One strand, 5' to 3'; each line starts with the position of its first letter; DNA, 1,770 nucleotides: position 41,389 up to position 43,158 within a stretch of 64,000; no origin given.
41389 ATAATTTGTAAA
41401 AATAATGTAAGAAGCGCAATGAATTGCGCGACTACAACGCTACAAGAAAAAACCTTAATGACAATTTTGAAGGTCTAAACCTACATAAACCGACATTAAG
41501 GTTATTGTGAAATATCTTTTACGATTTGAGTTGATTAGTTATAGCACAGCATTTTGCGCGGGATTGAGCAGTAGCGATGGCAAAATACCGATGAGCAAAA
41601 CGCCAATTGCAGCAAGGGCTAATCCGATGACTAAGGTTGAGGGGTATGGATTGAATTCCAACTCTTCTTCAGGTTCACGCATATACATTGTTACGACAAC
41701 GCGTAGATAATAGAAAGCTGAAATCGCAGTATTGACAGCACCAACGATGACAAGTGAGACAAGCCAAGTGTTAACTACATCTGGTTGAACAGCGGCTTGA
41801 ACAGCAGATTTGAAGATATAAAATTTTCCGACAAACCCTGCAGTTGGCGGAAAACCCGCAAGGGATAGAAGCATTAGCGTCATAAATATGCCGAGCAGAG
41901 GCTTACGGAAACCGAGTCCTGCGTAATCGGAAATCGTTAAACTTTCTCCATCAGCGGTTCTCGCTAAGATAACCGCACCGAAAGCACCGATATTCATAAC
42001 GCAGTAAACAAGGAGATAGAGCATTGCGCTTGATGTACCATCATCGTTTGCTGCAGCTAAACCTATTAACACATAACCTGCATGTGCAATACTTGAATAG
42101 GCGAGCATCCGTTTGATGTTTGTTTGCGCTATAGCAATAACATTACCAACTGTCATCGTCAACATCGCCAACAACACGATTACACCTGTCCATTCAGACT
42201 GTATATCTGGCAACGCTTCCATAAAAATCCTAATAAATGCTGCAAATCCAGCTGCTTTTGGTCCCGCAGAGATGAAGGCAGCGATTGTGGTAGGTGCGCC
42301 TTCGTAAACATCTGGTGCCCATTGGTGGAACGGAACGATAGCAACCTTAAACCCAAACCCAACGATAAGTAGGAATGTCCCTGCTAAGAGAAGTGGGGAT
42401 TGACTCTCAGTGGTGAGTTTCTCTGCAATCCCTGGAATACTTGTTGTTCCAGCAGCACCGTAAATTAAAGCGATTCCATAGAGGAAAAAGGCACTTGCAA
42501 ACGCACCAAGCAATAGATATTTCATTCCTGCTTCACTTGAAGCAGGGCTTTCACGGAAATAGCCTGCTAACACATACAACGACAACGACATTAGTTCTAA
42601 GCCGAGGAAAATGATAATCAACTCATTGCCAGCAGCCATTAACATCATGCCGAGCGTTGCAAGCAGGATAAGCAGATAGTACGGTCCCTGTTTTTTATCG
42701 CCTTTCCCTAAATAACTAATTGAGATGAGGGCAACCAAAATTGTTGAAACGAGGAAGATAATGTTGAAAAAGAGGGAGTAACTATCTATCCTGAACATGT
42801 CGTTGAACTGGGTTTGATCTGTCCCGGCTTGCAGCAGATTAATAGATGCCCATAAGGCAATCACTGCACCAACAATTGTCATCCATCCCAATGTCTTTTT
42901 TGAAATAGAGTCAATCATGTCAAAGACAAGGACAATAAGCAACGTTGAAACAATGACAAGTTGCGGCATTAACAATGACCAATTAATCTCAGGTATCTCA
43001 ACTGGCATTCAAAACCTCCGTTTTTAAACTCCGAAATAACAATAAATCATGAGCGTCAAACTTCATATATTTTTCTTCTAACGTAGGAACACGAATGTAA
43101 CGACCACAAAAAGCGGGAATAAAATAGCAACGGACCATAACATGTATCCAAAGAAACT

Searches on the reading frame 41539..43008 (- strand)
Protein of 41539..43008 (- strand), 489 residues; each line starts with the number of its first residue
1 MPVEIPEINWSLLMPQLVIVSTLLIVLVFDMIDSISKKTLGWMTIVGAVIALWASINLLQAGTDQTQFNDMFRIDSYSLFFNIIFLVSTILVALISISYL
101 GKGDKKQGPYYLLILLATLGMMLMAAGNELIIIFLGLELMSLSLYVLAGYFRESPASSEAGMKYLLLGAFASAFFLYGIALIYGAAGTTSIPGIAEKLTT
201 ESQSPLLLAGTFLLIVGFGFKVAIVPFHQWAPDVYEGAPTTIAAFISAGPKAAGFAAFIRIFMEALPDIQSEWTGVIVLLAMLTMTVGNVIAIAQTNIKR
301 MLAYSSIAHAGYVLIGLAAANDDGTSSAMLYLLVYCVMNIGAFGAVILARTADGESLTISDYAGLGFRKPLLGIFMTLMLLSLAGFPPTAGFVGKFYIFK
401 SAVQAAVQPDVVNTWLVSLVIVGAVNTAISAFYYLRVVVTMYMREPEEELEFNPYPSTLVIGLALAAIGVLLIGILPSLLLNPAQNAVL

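Call 4: search_protein_families(library=pfam, proteins=[window:41539-43008:-], max_evalue=0.01)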
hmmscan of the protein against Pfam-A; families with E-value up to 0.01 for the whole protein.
window:41539-43008:- (489 aa): 2 families
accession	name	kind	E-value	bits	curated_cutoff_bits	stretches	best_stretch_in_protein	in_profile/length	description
PF00361.26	Proton_antipo_M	-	1.9e-77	260.8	21.5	1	128-407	2-280/294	NADH:quinone oxidoreductase/Mrp antiporter, TM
PF00420.29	Oxidored_q2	-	0.00013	22.1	26.1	1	110-191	3-87/95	NADH-ubiquinone/plastoquinone oxidoreductase chain 4L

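Call 5: search_protein_families(library=ncbifam, proteins=[window:41539-43008:-], max_evalue=0.01)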
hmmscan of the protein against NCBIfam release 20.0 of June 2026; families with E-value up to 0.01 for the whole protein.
window:41539-43008:- (489 aa): 73 families (the best 25 are shown)
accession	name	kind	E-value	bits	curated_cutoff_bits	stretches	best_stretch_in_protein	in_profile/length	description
TIGR01770.1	NDH_I_N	subfamily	2.9e-134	448.6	332.6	1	11-481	2-472/472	NADH-quinone oxidoreductase subunit NuoN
NF004442.0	PRK05777.1-5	equivalog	6.3e-128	427.8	523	1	7-488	5-478/483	NADH-quinone oxidoreductase subunit NuoN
NF004440.0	PRK05777.1-3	equivalog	1.5e-127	426.4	519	1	10-486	8-471/477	NADH-quinone oxidoreductase subunit NuoN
NF004441.0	PRK05777.1-4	equivalog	2.5e-125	419.1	477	2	106-487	143-519/524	NADH-quinone oxidoreductase subunit NuoN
NF002701.0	PRK02504.1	equivalog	4.2e-121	405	569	1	8-484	10-486/513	NAD(P)H-quinone oxidoreductase subunit N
NF004446.0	PRK05777.2-4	equivalog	8e-114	381.5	590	1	7-481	8-488/502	NADH-quinone oxidoreductase subunit NuoN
NF004439.0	PRK05777.1-1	equivalog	4.9e-98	329.1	531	1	13-486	11-480/485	NADH-quinone oxidoreductase subunit NuoN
NF004444.0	PRK05777.2-2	equivalog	6.2e-92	309.2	496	1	3-468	7-471/496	NADH-quinone oxidoreductase subunit NuoN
NF004443.0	PRK05777.2-1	equivalog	1.3e-88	298.4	626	1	8-480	9-484/506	NADH-quinone oxidoreductase subunit NuoN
NF004445.0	PRK05777.2-3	equivalog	4.6e-82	276.5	408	1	11-483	8-469/475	NADH-quinone oxidoreductase subunit NuoN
NF004448.0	PRK05777.2-6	equivalog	9.5e-61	206.3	869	1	8-448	13-448/492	NADH-quinone oxidoreductase subunit NuoN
NF004447.0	PRK05777.2-5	equivalog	1.6e-58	198.9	547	1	12-474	3-452/458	NADH-quinone oxidoreductase subunit NuoN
TIGR01972.1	NDH_I_M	subfamily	2.6e-54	184.7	263.8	1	19-488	9-479/486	NADH-quinone oxidoreductase subunit M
NF006241.0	PRK08377.1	equivalog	6.7e-53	180.4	645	1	17-485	11-471/494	NADH dehydrogenase subunit N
NF006419.0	PRK08668.1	equivalog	2.5e-51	175.2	617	1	17-482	7-472/613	NADH dehydrogenase subunit M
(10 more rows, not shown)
